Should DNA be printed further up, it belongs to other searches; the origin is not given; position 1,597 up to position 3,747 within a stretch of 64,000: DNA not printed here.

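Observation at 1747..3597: Rosetta-stone fusion: ketopantoate-reductase-like NAD(P)H domain fused to a dehydratase/reductase activase ATPase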

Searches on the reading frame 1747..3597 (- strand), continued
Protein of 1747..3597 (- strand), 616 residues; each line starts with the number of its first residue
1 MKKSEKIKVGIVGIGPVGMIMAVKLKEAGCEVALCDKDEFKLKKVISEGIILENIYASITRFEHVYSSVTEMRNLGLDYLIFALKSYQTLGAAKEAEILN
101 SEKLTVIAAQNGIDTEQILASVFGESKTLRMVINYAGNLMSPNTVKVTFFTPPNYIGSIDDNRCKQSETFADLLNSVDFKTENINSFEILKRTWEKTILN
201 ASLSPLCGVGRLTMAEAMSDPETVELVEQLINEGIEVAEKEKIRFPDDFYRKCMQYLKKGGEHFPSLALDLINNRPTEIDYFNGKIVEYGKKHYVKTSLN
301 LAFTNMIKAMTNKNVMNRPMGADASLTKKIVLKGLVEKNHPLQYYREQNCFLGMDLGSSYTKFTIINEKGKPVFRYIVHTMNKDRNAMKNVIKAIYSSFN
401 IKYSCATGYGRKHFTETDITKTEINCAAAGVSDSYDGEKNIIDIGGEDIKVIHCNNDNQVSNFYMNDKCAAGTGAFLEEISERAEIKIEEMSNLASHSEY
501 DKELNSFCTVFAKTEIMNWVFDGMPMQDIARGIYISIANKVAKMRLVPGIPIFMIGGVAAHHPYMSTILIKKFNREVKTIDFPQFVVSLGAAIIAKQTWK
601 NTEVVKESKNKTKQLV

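Call 39: search_protein_families(library=ncbifam, proteins=[L084:7040-8794:+, L084:11870-13888:+, L084:13892-15058:+, L084:15069-16091:+, L088:13019-13525:+, L088:13522-14397:+, L088:14436-16757:+, L092:17237-20017:+, L085:18877-20703:+, L001:13314-14372:+], max_evalue=1e-10)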
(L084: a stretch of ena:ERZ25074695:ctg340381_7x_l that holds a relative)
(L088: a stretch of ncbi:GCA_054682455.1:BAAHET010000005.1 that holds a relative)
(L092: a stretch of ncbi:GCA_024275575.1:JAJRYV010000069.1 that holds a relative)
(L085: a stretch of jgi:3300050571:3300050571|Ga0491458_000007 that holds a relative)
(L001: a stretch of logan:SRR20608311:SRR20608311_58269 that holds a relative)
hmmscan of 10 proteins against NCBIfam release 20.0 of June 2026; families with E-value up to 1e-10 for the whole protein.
L084:7040-8794:+ (584 aa): 79 families (the best 25 are shown)
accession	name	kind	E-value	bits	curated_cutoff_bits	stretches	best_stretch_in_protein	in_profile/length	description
NF004837.0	PRK06187.1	subfamily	2.5e-67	227.3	476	1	16-452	9-452/531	long-chain-fatty-acid--CoA ligase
NF009232.0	PRK12582.1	subfamily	7.7e-53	179.7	777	1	6-557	40-614/624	acyl-CoA synthetase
NF005801.1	PRK07656.1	equivalog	2e-51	175.2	657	1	44-450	25-431/500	FadD3 family acyl-CoA ligase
NF038343.1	ligase_FadD11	exception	1.1e-50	172.7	950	2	40-286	23-262/585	fatty acid--CoA ligase FadD11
TIGR01923.1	menE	equivalog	1.9e-47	162.1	330.15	1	47-456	1-382/442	o-succinylbenzoate--CoA ligase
NF004114.0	PRK05605.1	equivalog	4.5e-45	154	766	1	156-455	195-502/575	long-chain-fatty-acid--CoA ligase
NF002966.0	PRK03640.1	equivalog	6.4e-43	147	556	1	45-460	27-420/483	o-succinylbenzoate--CoA ligase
NF005702.0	PRK07514.1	subfamily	6.5e-43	146.8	558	1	42-444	26-423/506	malonyl-CoA synthase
NF006386.0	PRK08633.1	equivalog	4.1e-42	144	1221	1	171-442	773-1062/1147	acyl-[ACP]--phospholipid O-acyltransferase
NF005307.0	PRK06839.1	equivalog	5.3e-41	140.8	748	1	45-456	27-427/496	o-succinylbenzoate--CoA ligase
NF052269.1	Staph_lig_FadD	equivalog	8.4e-39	133.2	650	1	47-453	29-425/499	long-chain-fatty-acid--CoA ligase FadD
NF004511.1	PRK05852.1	equivalog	1.2e-37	129.7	650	1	44-449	25-431/505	FadD7 family fatty acid--CoA ligase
NF009233.0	PRK12583.1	subfamily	9e-37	126.7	832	1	180-451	202-479/558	fatty acid CoA ligase family protein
NF006182.0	PRK08316.1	subfamily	1.5e-36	126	663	1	44-442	35-438/523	fatty acyl-CoA synthetase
TIGR01733.1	AA-adenyl-dom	subfamily_domain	4.6e-36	124.5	317.4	1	56-452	10-408/409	amino acid adenylation domain-containing protein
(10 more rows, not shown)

L084:11870-13888:+ (672 aa): 78 families (the best 25 are shown)
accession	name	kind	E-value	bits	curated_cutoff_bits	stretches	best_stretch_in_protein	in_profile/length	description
NF008363.0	PRK11154.1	equivalog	1.4e-67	228.4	869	2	389-581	10-204/708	fatty acid oxidation complex subunit alpha FadJ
NF008727.0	PRK11730.1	equivalog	3.1e-63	214.2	870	2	388-590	10-212/717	fatty acid oxidation complex subunit alpha FadB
TIGR02440.1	FadJ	equivalog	7.2e-58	196.4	968.45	2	390-580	6-198/699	fatty acid oxidation complex subunit alpha FadJ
TIGR02441.1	fa_ox_alpha_mit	equivalog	4.1e-57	193.8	964.65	2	387-565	15-194/737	fatty acid oxidation complex subunit alpha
NF004475.0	PRK05809.1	subfamily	2.6e-56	191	394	1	385-584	4-201/260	short-chain-enoyl-CoA hydratase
TIGR02437.1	FadB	equivalog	2.9e-53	181.3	933.55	2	388-587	10-209/714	fatty acid oxidation complex subunit alpha FadB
NF005803.0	PRK07658.1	equivalog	5.7e-47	160.3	313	1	387-584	4-198/257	enoyl-CoA hydratase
NF006007.0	PRK08138.1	subfamily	7.7e-46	156.6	355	1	387-583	10-201/261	enoyl-CoA hydratase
NF004517.0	PRK05862.1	equivalog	3.1e-45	154.7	396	1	385-584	4-198/257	enoyl-CoA hydratase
NF005802.0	PRK07657.1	equivalog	1.2e-44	152.8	363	1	389-584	8-201/260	enoyl-CoA hydratase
NF007239.0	PRK09674.1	equivalog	5.5e-40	137.5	371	1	385-582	4-196/257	2,3-dehydroadipyl-CoA hydratase PaaF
NF004634.0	PRK05980.1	equivalog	6.9e-40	137.1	375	1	387-584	5-204/263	crotonase/enoyl-CoA hydratase family protein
NF051848.1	EnCoAHydtEchA19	equivalog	1.6e-36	126.2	400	1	388-583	3-198/258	enoyl-CoA hydratase EchA19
NF004699.0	PRK06035.1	equivalog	5.7e-35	120.9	500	1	9-286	2-278/294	3-hydroxyacyl-CoA dehydrogenase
NF006566.0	PRK09076.1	subfamily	4.6e-34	118.2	286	1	386-582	6-199/260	enoyl-CoA hydratase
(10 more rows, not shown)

L084:13892-15058:+ (388 aa): 1 family
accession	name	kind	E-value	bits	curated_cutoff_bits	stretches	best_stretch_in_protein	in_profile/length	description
TIGR03336.1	IOR_alpha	equivalog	2.6e-34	118.5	650.9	2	12-210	8-211/595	indolepyruvate ferredoxin oxidoreductase subunit alpha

L084:15069-16091:+ (340 aa): 54 families (the best 25 are shown)
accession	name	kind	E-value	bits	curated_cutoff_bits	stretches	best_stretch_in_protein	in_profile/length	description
TIGR01141.1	hisC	equivalog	1.7e-93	313.3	276.55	1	5-335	20-348/349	histidinol-phosphate transaminase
NF002878.0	PRK03321.1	subfamily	7.7e-78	261.7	374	1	4-335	21-347/352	histidinol-phosphate transaminase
NF003496.0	PRK05166.1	equivalog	8e-63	212.4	540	1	2-334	33-367/373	histidinol-phosphate transaminase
NF006580.0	PRK09105.1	subfamily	7.2e-61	206.1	444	1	6-330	47-364/375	pyridoxal phosphate-dependent aminotransferase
NF006014.0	PRK08153.1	equivalog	2.5e-58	197.7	510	1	7-325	35-352/370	pyridoxal phosphate-dependent aminotransferase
TIGR01140.1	L_thr_O3P_dcar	equivalog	1.6e-56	191.8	290.55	1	8-330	20-327/331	threonine-phosphate decarboxylase CobD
NF002877.0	PRK03317.1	equivalog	4.3e-56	190.3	409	1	7-334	33-364/374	histidinol-phosphate transaminase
NF051461.1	pyoverd_PtaA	equivalog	5.2e-50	170.2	500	1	5-334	34-357/359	pyoverdine biosynthesis transaminase PtaA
NF002726.0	PRK02610.1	equivalog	1.5e-45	155.8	391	1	31-335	57-367/374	histidinol-phosphate transaminase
NF041364.1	GntC_guanitoxin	equivalog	1.7e-36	125.9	415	1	44-322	41-341/356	guanitoxin biosynthesis PLP-dependent (S)-gamma-hydroxy-L-arginine cyclodehydratase GntC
NF006225.0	PRK08354.1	equivalog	1.7e-35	123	288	1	43-336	49-315/318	putative aminotransferase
NF005305.0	PRK06836.1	equivalog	4.5e-33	115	376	1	51-320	92-373/396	pyridoxal phosphate-dependent aminotransferase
NF005915.1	PRK07908.1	equivalog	5.9e-33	114.6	360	1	26-320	33-318/332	Rv2231c family histidinol phosphate aminotransferase CobC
NF004870.0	PRK06225.1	equivalog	3.8e-30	104.9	351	1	5-311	28-348/380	pyridoxal phosphate-dependent aminotransferase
NF041091.1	asp_aminotase_Arch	equivalog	2.3e-28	99.1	550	1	50-292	80-327/376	aspartate aminotransferase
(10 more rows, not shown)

L088:13019-13525:+ (168 aa): 11 families
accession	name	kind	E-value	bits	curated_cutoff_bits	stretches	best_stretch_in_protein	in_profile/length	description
NF041020.1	glyceraldDH_gamma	equivalog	7.8e-64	214.2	290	1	5-160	8-162/164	glyceraldehyde dehydrogenase subunit gamma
NF043084.2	XdhC_XDHase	equivalog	6e-57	191.4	217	1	9-156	2-149/151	xanthine dehydrogenase subunit XdhC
TIGR03198.1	pucE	equivalog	8e-53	177.9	254.3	1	7-157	1-149/151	xanthine dehydrogenase subunit E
TIGR03193.1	4hydroxCoAred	equivalog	8.8e-52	174.9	257.8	1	11-156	3-147/148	4-hydroxybenzoyl-CoA reductase subunit gamma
NF045668.1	pterin_aldehy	equivalog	5.6e-49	167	1100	1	11-158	4-153/905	molybdopterin-dependent aldehyde oxidoreductase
NF008514.0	PRK11433.1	equivalog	6.8e-49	166.3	322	1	3-159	46-216/218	aldehyde dehydrogenase iron-sulfur subunit PaoA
TIGR02963.1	xanthine_xdhA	equivalog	1.9e-47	162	467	1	20-158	12-159/468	xanthine dehydrogenase small subunit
TIGR03311.1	Se_dep_XDH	equivalog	4.8e-47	160.6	830.45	1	14-160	5-147/848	selenium-dependent xanthine dehydrogenase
NF007387.0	PRK09908.1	equivalog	4.6e-46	156.1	212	1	10-156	9-155/159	xanthine dehydrogenase iron sulfur-binding subunit XdhC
TIGR02969.1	mam_aldehyde_ox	subfamily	1e-34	119.3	1912.3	1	14-156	7-160/1330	aldehyde oxidase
TIGR03313.1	Se_sel_red_Mo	hypoth_equivalog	1.6e-13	49.3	1101.9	1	13-159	2-147/951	molybdopterin-dependent oxidoreductase Mo/Fe-S-binding subunit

L088:13522-14397:+ (291 aa): 8 families
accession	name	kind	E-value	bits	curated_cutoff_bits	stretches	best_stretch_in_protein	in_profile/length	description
NF043083.1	XdhB_XDHase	equivalog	1.2e-70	238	310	1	10-290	7-287/289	xanthine dehydrogenase subunit XdhB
NF041019.1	glyceraldDH_beta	equivalog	3.5e-66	223.3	350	1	6-285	4-279/280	glyceraldehyde dehydrogenase subunit beta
NF007427.0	PRK09971.1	equivalog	6.1e-64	216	287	1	10-290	7-287/292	xanthine dehydrogenase FAD-binding subunit XdhB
TIGR02963.1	xanthine_xdhA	equivalog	9.1e-56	189.4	467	1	10-285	195-467/468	xanthine dehydrogenase small subunit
TIGR03195.1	4hydrxCoA_B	equivalog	1.9e-40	138.9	404.55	2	5-121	2-116/321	4-hydroxybenzoyl-CoA reductase subunit beta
TIGR03199.1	pucC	equivalog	3e-23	82.5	306.05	1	13-276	1-259/264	xanthine dehydrogenase subunit C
TIGR03312.1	Se_sel_red_FAD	hypoth_equivalog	2.9e-14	52.9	241.5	1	10-285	4-249/257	molybdopterin-dependent oxidoreductase FAD-binding subunit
TIGR02969.1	mam_aldehyde_ox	subfamily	3.7e-13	47.9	1912.3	1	9-277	238-517/1330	aldehyde oxidase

L088:14436-16757:+ (773 aa): 13 families
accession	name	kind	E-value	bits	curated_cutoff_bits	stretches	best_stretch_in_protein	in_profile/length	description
TIGR03194.1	4hydrxCoA_A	equivalog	3.2e-220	733.4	994.55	1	11-752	1-745/746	4-hydroxybenzoyl-CoA reductase subunit alpha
NF043082.1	XdhA_XDHase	equivalog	5e-179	597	780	1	7-754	1-753/758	xanthine dehydrogenase subunit XdhA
NF007426.0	PRK09970.1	equivalog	6e-174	580.1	916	1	3-752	2-754/761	xanthine dehydrogenase molybdenum-binding subunit XdhA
TIGR03196.1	pucD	equivalog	5.7e-138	461.5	783.65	1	7-750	3-755/763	xanthine dehydrogenase subunit D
NF041018.1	glyceraldDH_alpha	equivalog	1.2e-135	453.8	790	1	6-750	2-741/741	glyceraldehyde dehydrogenase subunit alpha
TIGR03311.1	Se_dep_XDH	equivalog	3.8e-127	425.5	830.45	2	5-545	160-680/848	selenium-dependent xanthine dehydrogenase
NF040766.1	CODH_aero_grp5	exception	4.8e-108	362.4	950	2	6-582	4-591/785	aerobic carbon-monoxide dehydrogenase large subunit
TIGR02416.1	CO_dehy_Mo_lg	equivalog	1.9e-106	357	991.15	1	21-749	7-767/770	aerobic carbon-monoxide dehydrogenase large subunit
NF045668.1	pterin_aldehy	equivalog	9.1e-106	354.9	1100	1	7-752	175-903/905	molybdopterin-dependent aldehyde oxidoreductase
TIGR03313.1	Se_sel_red_Mo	hypoth_equivalog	1.2e-101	340.9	1101.9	2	155-753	353-949/951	molybdopterin-dependent oxidoreductase Mo/Fe-S-binding subunit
TIGR02965.1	xanthine_xdhB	equivalog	1.4e-96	324.4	849.5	1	15-752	9-753/758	xanthine dehydrogenase molybdopterin binding subunit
NF041671.1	peri_hyde_PaoC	equivalog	7.1e-92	309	1180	1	6-752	17-730/735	aldehyde oxidoreductase molybdenum-binding subunit PaoC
TIGR02969.1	mam_aldehyde_ox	subfamily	2.1e-61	207.7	1912.3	1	6-766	575-1319/1330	aldehyde oxidase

L092:17237-20017:+ (926 aa): 20 families
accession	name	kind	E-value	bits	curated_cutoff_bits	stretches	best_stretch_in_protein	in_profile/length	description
TIGR03194.1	4hydrxCoA_A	equivalog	1.1e-245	817.6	994.55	1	174-916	2-743/746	4-hydroxybenzoyl-CoA reductase subunit alpha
NF043082.1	XdhA_XDHase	equivalog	5.6e-160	534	780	1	169-921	1-754/758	xanthine dehydrogenase subunit XdhA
TIGR03311.1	Se_dep_XDH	equivalog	3e-157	525.1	830.45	2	5-715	2-687/848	selenium-dependent xanthine dehydrogenase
NF007426.0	PRK09970.1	equivalog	1.5e-153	512.7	916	1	167-923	4-759/761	xanthine dehydrogenase molybdenum-binding subunit XdhA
NF045668.1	pterin_aldehy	equivalog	6e-149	497.8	1100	1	5-918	4-903/905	molybdopterin-dependent aldehyde oxidoreductase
TIGR03196.1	pucD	equivalog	1.7e-124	416.9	783.65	1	177-917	11-756/763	xanthine dehydrogenase subunit D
TIGR03313.1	Se_sel_red_Mo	hypoth_equivalog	2.3e-118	396.3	1101.9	2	314-918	349-948/951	molybdopterin-dependent oxidoreductase Mo/Fe-S-binding subunit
NF041018.1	glyceraldDH_alpha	equivalog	1.4e-110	370.9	790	1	169-916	3-741/741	glyceraldehyde dehydrogenase subunit alpha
NF040766.1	CODH_aero_grp5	exception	3.9e-102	342.8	950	2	171-742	7-590/785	aerobic carbon-monoxide dehydrogenase large subunit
NF041671.1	peri_hyde_PaoC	equivalog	6.1e-89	299.3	1180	1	167-918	16-730/735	aldehyde oxidoreductase molybdenum-binding subunit PaoC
TIGR02965.1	xanthine_xdhB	equivalog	2e-88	297.4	849.5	1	176-902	8-730/758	xanthine dehydrogenase molybdopterin binding subunit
TIGR02969.1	mam_aldehyde_ox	subfamily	1.8e-81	274.2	1912.3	2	176-901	583-1279/1330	aldehyde oxidase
TIGR02416.1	CO_dehy_Mo_lg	equivalog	1.6e-79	268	991.15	2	182-558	6-398/770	aerobic carbon-monoxide dehydrogenase large subunit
NF041020.1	glyceraldDH_gamma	equivalog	2.1e-50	170.5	290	1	4-153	13-162/164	glyceraldehyde dehydrogenase subunit gamma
NF043084.2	XdhC_XDHase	equivalog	4.3e-50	169.1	217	1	3-149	2-149/151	xanthine dehydrogenase subunit XdhC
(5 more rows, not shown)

L085:18877-20703:+ (608 aa): 7 families
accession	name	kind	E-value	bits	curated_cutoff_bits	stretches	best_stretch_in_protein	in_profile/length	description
TIGR03710.1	OAFO_sf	subfamily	1.6e-188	627.8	482.75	1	8-600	2-559/561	2-oxoacid:acceptor oxidoreductase subunit alpha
NF006412.0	PRK08659.1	equivalog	4.6e-70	236.7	411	1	232-604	7-375/378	2-oxoacid:acceptor oxidoreductase subunit alpha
NF041170.1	Oxoac_fdxalpha_Archa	equivalog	6.4e-69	232.9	800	1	132-606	141-623/636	2-oxoacid:ferredoxin oxidoreductase subunit alpha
NF007206.0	PRK09627.1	equivalog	2.5e-59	201.1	579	1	245-600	13-370/375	2-oxoglutarate synthase subunit alpha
NF005507.0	PRK07119.1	subfamily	1.4e-39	136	399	1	233-604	7-347/352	3-methyl-2-oxobutanoate dehydrogenase subunit VorB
NF006232.0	PRK08366.1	equivalog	7.5e-13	47.9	646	0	233-338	10-113/394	2-ketoisovalerate ferredoxin oxidoreductase subunit alpha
NF040682.1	PorA_Arch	equivalog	2.7e-11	43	550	0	232-403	5-170/387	pyruvate synthase subunit PorA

L001:13314-14372:+ (352 aa): 18 families
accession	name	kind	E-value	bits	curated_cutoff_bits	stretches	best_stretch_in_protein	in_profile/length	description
TIGR03201.1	dearomat_had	equivalog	2e-138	461.3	338.65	1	8-351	1-349/349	6-hydroxycyclohex-1-ene-1-carbonyl-CoA dehydrogenase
NF041097.1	keto_inos_dh_IolM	equivalog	3.7e-43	147.6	450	1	21-345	43-384/389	scyllo-inosose 3-dehydrogenase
NF006940.0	PRK09422.1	equivalog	6.5e-41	140.4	344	1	14-349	8-333/338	alcohol dehydrogenase AdhP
TIGR00692.1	tdh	equivalog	2.3e-36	125.5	458.35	1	19-340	12-330/340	L-threonine 3-dehydrogenase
NF010344.0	PRK13771.1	subfamily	1.2e-34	119.8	349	1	19-341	14-323/334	putative alcohol dehydrogenase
NF003808.0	PRK05396.1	equivalog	2.4e-34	118.7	380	1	21-341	16-331/341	L-threonine 3-dehydrogenase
NF047908.1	AldhRedAhr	equivalog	2.2e-32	112.2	470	1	6-349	4-333/335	NADPH-dependent aldehyde reductase Ahr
NF007489.0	PRK10083.1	equivalog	2.6e-29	102.2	376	1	12-335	6-320/339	Zn-dependent oxidoreductase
NF041172.1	AcrlCoa_red_Thmprot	equivalog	5.4e-28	97.9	500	1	20-218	15-213/334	acryloyl-CoA reductase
NF007642.0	PRK10309.1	equivalog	4.6e-26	91.9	550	1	12-325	6-319/347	galactitol-1-phosphate 5-dehydrogenase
TIGR03989.1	Rxyl_3153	subfamily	7e-26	91.3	440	1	15-341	11-361/370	NDMA-dependent alcohol dehydrogenase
TIGR03451.1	mycoS_dep_FDH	equivalog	1.2e-25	90.1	512.9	2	22-108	18-106/358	S-(hydroxymethyl)mycothiol dehydrogenase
NF007375.0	PRK09880.1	equivalog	5.5e-25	87.8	469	1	27-337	24-329/344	L-idonate 5-dehydrogenase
TIGR03366.1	HpnZ_proposed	hypoth_equivalog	8.7e-23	81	328.1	1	26-281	1-260/315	putative phosphonate catabolism associated alcohol dehydrogenase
TIGR02822.1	adh_fam_2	subfamily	1.6e-20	73.4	283.5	1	23-208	20-207/329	zinc-binding alcohol dehydrogenase family protein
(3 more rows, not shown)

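Call 62: predict_structure(alignment_id=A1)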
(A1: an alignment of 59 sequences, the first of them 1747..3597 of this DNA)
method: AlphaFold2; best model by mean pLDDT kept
length: 616 residues; sequences in the alignment: 59
mean_pLDDT: 76.3   pTM: 0.50
mean pLDDT of the five models: 76.3, 71.2, 70.4, 68.5, 68.3
residues with pLDDT >= 90: 164; 70-90: 254; 50-70: 131; < 50: 67
segments of 3 or more residues with pLDDT < 50: 1-3, 207-212, 263-290, 312-323, 411-413, 467-473
pLDDT, mean of each block of 10 residues (from residue 1): 70 92 95 95 95 90 95 94 87 91 91 75 87 81 80 85 90 93 83 71 52 60 72 70 65 66 43 36 33 59 65 41 63 84 83 80 91 86 61 84 77 51 77 92 74 89 66 57 73 87 74 80 88 85 82 75 81 87 88 90 65 49
secondary structure, 60 per line:
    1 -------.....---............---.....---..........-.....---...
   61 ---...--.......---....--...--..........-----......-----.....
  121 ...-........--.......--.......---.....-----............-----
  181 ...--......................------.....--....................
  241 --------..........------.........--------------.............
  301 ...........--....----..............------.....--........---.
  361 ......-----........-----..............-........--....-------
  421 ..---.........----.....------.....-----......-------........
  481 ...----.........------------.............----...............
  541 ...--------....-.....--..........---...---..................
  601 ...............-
elements in order: E8-12 H16-27 E31-35 H39-48 E50-54 E58-60 E64-66 H69-75 E79-82 H90-99 E105-110 H116-123 E128-132 E135-141 E144-150 E154-158 H164-175 E181-183 H186-207 H214-218 H221-240 H249-258 H265-273 H288-311 H314-317 H322-334 H342-346 E349-356 E360-366 E372-379 H385-398 E400-407 H410-413 H426-434 E439-443 E450-454 E460-465 H473-483 H488-496 H509-521 H526-543 E552-555 H557-561 H564-573 E577-579 H583-615
